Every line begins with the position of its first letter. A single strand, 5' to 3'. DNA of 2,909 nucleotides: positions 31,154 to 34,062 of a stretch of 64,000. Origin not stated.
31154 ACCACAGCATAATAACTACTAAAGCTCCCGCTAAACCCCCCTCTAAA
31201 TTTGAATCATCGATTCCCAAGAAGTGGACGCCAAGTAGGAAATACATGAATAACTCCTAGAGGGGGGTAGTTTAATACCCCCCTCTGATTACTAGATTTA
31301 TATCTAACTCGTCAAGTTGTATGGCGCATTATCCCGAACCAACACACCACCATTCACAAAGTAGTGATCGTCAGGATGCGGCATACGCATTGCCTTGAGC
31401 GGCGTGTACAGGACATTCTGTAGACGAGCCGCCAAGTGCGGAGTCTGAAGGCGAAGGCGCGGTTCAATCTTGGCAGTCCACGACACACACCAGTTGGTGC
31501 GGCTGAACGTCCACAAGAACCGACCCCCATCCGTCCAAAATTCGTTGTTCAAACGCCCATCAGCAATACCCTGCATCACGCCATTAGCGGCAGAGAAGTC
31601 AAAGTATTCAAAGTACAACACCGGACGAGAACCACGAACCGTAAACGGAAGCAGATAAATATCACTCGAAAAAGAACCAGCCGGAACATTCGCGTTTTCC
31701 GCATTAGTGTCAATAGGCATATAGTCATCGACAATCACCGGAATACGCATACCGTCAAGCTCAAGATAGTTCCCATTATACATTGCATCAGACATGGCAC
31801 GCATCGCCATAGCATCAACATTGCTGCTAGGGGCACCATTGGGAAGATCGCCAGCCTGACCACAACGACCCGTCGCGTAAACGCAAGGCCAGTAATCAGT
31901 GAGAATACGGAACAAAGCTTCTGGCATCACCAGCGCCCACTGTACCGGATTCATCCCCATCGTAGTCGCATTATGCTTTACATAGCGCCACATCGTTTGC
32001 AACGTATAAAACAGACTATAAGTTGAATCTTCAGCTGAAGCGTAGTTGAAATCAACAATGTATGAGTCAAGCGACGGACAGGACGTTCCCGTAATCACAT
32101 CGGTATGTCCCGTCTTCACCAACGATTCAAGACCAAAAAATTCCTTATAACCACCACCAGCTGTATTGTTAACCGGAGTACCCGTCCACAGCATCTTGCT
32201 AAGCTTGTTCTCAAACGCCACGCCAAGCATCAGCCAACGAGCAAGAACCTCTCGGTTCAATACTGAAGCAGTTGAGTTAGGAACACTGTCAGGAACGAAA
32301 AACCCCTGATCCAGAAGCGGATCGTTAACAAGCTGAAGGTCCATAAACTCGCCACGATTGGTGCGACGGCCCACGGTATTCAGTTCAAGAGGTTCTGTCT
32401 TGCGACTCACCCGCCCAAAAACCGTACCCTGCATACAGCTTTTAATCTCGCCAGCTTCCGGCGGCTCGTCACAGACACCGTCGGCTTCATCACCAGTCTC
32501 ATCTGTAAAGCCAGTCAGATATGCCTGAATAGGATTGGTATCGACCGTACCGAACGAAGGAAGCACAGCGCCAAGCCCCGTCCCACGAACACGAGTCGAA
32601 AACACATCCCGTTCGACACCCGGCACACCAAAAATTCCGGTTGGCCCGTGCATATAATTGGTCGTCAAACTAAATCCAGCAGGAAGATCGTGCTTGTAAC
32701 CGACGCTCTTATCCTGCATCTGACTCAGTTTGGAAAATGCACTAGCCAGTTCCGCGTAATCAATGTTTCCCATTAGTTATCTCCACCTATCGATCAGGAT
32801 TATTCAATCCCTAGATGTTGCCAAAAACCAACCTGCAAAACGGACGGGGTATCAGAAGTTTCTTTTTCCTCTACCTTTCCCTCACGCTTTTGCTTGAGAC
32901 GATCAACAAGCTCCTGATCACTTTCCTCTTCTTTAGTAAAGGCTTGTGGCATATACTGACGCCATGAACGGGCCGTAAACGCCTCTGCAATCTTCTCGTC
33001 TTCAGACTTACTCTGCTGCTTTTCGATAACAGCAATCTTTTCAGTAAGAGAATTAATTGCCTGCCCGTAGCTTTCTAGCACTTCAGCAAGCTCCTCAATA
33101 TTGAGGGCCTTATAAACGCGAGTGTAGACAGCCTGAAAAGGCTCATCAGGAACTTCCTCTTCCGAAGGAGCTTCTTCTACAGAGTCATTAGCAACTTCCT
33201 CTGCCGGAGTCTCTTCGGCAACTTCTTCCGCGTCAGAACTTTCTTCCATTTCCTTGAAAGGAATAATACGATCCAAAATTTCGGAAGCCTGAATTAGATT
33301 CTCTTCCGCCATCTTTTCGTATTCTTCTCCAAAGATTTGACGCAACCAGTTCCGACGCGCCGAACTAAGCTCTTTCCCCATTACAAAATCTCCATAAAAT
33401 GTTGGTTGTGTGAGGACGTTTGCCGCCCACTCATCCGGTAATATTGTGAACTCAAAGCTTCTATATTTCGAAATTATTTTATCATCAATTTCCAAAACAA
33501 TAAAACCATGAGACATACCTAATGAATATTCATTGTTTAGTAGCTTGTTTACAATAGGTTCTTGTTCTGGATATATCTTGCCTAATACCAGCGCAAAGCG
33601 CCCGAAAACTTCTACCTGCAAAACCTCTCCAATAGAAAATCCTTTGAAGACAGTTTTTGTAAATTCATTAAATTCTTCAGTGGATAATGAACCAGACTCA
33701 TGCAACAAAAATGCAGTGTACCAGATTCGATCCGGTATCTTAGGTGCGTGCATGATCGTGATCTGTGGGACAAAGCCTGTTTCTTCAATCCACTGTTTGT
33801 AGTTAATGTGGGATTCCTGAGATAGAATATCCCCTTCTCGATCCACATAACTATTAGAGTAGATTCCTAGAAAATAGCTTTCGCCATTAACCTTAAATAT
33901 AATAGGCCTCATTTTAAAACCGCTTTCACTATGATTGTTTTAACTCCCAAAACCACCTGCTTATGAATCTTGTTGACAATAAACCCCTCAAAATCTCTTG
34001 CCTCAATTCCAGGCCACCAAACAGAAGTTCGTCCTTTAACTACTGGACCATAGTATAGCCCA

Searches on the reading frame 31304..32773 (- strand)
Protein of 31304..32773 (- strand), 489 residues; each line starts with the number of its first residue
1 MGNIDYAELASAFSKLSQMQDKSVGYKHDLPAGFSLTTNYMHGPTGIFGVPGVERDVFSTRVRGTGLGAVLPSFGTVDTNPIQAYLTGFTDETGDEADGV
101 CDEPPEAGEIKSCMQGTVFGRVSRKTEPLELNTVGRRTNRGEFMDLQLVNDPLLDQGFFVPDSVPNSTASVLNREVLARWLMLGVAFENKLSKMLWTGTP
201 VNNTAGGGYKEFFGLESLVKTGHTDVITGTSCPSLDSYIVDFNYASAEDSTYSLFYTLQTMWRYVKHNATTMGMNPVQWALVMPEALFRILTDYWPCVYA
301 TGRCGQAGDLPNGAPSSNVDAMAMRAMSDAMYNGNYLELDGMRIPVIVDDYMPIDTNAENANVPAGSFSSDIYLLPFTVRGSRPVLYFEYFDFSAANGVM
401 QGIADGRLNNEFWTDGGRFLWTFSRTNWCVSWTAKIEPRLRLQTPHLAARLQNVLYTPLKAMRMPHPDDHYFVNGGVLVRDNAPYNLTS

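Call 8: search_protein_families(library=phrogs, proteins=[window:31304-32773:-], max_evalue=0.001)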
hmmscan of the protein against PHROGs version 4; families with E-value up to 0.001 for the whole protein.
window:31304-32773:- (489 aa): 0 families

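Call 9: search_protein_families(library=pfam, proteins=[window:31304-32773:-], max_evalue=0.01)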
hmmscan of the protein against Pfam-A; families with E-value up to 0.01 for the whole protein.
window:31304-32773:- (489 aa): 0 families

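Call 32: search_protein_families(library=ncbifam, proteins=[window:31304-32773:-], max_evalue=0.01)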
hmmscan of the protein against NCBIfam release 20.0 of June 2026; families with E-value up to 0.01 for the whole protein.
window:31304-32773:- (489 aa): 0 families

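Call 41: search_solved_structures(query=window:31304-32773:-, max_evalue=1)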
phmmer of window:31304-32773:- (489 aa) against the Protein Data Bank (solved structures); distinct sequences matched with E-value up to 1: 3.
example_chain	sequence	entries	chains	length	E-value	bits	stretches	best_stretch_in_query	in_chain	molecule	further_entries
7qf8_A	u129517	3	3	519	0.11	14.4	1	257-351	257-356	GMC oxidoreductase family protein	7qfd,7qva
7xfz_C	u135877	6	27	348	0.21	13.5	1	298-361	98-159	Csf2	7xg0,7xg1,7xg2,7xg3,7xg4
9n3y_C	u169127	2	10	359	0.22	13.5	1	298-361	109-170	CRISPR type AFERR-associated protein Csf2 (Cas7)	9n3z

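Call 47: find_homologous_proteins(query=window:31304-32773:-, max_evalue=0.00001)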
Query window:31304-32773:- (489 aa): 621 proteins with E <= 0.00001 among 7292 candidates; the best 120 are listed.
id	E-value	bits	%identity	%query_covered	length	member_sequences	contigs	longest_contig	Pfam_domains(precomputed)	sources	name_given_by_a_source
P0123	0.0e+0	1139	99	100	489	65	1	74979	-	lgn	-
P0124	5.1e-288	974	85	100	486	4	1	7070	-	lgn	-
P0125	2.8e-217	740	69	95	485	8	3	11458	-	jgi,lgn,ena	-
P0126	3.5e-208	710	64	98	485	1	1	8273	-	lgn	-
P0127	1.3e-207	709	66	95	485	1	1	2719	-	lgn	-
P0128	9.1e-199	679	61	98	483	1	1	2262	-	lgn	-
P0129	3.0e-197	674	62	98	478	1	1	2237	-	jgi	-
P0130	1.9e-195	668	62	96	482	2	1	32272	-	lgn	-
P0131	2.6e-195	668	62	97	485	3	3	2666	-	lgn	-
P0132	5.0e-195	667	60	99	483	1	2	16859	-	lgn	-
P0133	6.0e-195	667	61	98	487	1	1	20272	-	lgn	-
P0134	1.3e-193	662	62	95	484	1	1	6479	-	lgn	-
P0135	5.0e-192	657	62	96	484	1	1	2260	-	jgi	-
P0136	7.8e-192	657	62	96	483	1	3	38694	-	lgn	-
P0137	1.5e-191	656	61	95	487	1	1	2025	-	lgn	-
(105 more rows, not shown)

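Call 48: find_encoding_contigs(protein=P0123, flank=10000, max_places=2)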
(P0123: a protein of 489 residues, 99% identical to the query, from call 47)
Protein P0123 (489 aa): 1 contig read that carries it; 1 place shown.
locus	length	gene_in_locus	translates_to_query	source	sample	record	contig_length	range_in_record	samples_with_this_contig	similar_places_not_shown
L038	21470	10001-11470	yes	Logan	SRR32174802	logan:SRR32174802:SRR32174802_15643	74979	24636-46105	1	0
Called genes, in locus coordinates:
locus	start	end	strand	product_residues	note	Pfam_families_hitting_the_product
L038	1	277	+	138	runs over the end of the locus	-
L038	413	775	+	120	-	-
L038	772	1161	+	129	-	-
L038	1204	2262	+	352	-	-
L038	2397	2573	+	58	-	-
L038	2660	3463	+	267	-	-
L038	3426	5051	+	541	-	-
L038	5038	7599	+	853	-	PF03161:LAGLIDADG_2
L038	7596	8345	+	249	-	-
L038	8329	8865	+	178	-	-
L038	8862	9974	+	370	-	-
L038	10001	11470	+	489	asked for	-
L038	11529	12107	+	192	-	-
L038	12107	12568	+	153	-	-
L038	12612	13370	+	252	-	-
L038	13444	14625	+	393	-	PF12708:Pect-lyase_RHGA_epim (weak)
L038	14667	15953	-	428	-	PF12323:HTH_OrfB_IS605, PF01385:OrfB_IS605, PF07282:Cas12f1-like_TNB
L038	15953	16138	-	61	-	-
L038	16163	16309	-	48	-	-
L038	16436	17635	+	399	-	-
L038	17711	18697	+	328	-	PF01073:3Beta_HSD, PF01370:Epimerase, PF02719:Polysacc_synt_2, PF04321:RmlD_sub_bind, PF05368:NmrA (faint), PF16363:GDP_Man_Dehyd, PF13460:NAD_binding_10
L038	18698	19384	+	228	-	PF00535:Glycos_transf_2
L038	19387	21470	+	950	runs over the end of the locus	PF13439:Glyco_transf_4, PF00534:Glycos_transf_1, PF13524:Glyco_trans_1_2, PF13692:Glyco_trans_1_4, PF13641:Glyco_tranf_2_3 (weak), PF00535:Glycos_transf_2, PF10111:Glyco_tranf_2_2, PF00535:Glycos_transf_2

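Call 63: predict_structure(alignment_id=A2)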
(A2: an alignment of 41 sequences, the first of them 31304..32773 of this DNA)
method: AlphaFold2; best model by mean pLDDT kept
length: 489 residues; sequences in the alignment: 41
mean_pLDDT: 75.5   pTM: 0.74
mean pLDDT of the five models: 75.5, 71.6, 70.6, 67.0, 64.6
residues with pLDDT >= 90: 105; 70-90: 219; 50-70: 118; < 50: 47
segments of 3 or more residues with pLDDT < 50: 1-5, 14-36, 138-145, 165-169, 486-489
pLDDT, mean of each block of 10 residues (from residue 1): 50 47 35 50 63 60 72 81 80 76 80 84 80 55 48 59 50 66 79 89 79 91 88 91 89 90 94 92 92 85 60 61 87 92 91 86 88 95 90 77 68 81 79 87 92 90 70 56 52
secondary structure, 60 per line:
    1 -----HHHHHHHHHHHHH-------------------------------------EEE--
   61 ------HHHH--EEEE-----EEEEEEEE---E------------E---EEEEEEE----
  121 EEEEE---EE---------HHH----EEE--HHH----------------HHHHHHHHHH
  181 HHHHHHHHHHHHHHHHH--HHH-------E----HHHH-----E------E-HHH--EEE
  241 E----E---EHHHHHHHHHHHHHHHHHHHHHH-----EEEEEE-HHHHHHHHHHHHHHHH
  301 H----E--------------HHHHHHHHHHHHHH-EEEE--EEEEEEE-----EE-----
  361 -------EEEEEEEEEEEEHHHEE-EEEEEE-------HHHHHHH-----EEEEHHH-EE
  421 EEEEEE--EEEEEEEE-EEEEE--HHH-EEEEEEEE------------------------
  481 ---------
elements in order: H6-18 E56-58 H67-70 E73-76 E82-89 E110-116 E121-125 E147-149 H171-197 H215-218 E238-241 H251-272 E278-283 H285-301 H321-334 E336-339 E342-348 E368-379 E386-391 H399-405 E411-414 E419-426 E429-436 E438-442 E449-456

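Call 65: fold_search(model_id=the predicted structure, library=pdb)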
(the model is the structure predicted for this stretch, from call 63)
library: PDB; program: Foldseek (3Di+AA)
matches with E <= 10: 871; with E <= 0.001: 294
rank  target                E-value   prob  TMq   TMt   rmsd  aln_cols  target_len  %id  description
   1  9cul_B                8.1e-10  1.00  0.37  0.51  10.7       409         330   11  Bacteriophage PhiTE mature capsid (released 2025-04-16)
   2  9cul_L                1.1e-09  1.00  0.38  0.52   8.8       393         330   11  Bacteriophage PhiTE mature capsid (released 2025-04-16)
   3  9cul_A                1.8e-09  1.00  0.37  0.51  10.3       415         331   11  Bacteriophage PhiTE mature capsid (released 2025-04-16)
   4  9vel_C                2.0e-09  1.00  0.42  0.46  15.9       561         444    8  The composite cryo-EM structure of bacteriophage SPO1 capsid (released 2025-08-27)
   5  7z45_C                2.2e-09  1.00  0.37  0.50  14.6       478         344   10  Central part (C10) of bacteriophage SU10 capsid (released 2022-08-24)
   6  6i9e_A                3.3e-09  1.00  0.36  0.41  14.7       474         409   13  Thermophage P23-45 empty expanded capsid (released 2019-02-06)
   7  9cul_M                3.7e-09  1.00  0.40  0.55   8.0       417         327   11  Bacteriophage PhiTE mature capsid (released 2025-04-16)
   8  6j3q_A                4.5e-09  1.00  0.40  0.54  12.7       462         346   13  Capsid structure of a freshwater cyanophage Siphoviridae Mic1 (released 2019-10-02)
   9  9vel_D                4.5e-09  1.00  0.41  0.45  16.1       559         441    8  The composite cryo-EM structure of bacteriophage SPO1 capsid (released 2025-08-27)
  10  6j3q_a                4.7e-09  1.00  0.41  0.56  11.6       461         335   12  Capsid structure of a freshwater cyanophage Siphoviridae Mic1 (released 2019-10-02)
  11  7f38_A                5.0e-09  1.00  0.39  0.50  14.3       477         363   11  Cyanophage A-1(L) capsid asymmetric unit (released 2021-09-29)
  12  9vye_A                6.7e-09  1.00  0.32  0.41  15.9       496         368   12  Cyanopodophage Pan3 capsid (released 2025-11-26)
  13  7z48_F                7.1e-09  1.00  0.37  0.49  14.3       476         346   10  Bottom part (C5) of bacteriophage SU10 capsid (released 2022-08-10)
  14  9vel_B                8.0e-09  1.00  0.41  0.45  15.5       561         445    8  The composite cryo-EM structure of bacteriophage SPO1 capsid (released 2025-08-27)
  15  7z46_J                1.4e-08  1.00  0.39  0.52  13.4       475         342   11  Top part (C5) of bacteriophage SU10 capsid (released 2022-08-24)
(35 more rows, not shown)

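Call 77: search_protein_families(library=pfam, proteins=[L038:12612-13370:+, L038:13444-14625:+], max_evalue=0.001)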
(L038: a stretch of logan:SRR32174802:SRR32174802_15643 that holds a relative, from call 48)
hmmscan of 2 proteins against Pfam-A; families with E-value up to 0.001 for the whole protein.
L038:12612-13370:+ (252 aa): 0 families

L038:13444-14625:+ (393 aa): 1 family
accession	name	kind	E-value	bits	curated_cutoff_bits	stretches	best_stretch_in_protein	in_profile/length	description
PF12708.12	Pect-lyase_RHGA_epim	-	2.8e-06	27.7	27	1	23-100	17-87/213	Rhamnogalacturonase A/epimerase, pectate lyase-like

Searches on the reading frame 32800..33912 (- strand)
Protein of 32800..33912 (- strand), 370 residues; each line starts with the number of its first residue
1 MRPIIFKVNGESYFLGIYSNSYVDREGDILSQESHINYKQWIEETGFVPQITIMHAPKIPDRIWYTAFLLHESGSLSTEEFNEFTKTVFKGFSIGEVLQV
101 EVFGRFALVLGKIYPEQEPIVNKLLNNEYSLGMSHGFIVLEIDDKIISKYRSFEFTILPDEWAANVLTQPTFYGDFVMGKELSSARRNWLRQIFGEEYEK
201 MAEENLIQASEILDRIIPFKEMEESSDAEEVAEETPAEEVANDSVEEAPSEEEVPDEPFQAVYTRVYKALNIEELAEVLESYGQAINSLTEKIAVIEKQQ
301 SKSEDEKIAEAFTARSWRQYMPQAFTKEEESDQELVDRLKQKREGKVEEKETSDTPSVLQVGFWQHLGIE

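Call 8: search_protein_families(library=phrogs, proteins=[window:32800-33912:-], max_evalue=0.001)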
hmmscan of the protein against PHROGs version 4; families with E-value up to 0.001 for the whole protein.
window:32800-33912:- (370 aa): 0 families

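Call 10: search_protein_families(library=pfam, proteins=[window:32800-33912:-], max_evalue=0.01)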
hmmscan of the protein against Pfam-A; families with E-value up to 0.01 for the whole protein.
window:32800-33912:- (370 aa): 0 families

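Call 12: search_dna_similar(query=window:32800-33912:-, collection=phages, mode=protein, max_rows=20, max_evalue=0.001)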
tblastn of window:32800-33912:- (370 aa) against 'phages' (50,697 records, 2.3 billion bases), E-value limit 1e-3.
No match.
